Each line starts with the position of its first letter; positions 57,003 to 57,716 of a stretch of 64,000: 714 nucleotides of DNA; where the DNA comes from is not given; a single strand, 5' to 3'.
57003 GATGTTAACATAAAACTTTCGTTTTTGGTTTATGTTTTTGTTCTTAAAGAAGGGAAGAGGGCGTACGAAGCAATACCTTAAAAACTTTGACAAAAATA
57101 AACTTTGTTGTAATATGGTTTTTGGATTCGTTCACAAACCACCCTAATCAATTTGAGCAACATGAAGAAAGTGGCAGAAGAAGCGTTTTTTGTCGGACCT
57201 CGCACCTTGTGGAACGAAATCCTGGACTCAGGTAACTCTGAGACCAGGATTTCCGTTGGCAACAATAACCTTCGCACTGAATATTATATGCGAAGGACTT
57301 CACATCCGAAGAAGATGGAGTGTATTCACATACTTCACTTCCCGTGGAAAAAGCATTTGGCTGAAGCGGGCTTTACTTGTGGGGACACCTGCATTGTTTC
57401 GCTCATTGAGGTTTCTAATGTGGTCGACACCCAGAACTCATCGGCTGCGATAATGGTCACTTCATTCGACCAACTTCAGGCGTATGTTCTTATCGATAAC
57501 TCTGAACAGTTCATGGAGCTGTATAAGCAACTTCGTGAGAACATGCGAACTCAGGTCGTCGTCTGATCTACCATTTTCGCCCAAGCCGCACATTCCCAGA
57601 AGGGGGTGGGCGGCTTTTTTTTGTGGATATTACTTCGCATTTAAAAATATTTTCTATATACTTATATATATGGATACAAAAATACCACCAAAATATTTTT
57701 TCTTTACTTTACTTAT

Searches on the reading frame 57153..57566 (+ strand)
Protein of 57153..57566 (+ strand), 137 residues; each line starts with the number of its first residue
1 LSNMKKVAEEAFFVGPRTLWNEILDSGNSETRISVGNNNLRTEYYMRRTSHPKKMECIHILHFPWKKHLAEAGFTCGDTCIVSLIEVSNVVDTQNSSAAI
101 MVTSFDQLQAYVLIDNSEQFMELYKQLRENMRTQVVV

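Call 55: search_protein_families(library=pfam, proteins=[window:57153-57566:+], max_evalue=0.01)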
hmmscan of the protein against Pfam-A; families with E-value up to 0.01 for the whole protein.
window:57153-57566:+ (137 aa): 1 family
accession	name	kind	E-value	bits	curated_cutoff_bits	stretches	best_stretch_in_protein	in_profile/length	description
PF23414.1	Beta-prop_EML_2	-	0.0041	17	90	1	43-129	30-113/266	Echinoderm microtubule-associated protein second beta-propeller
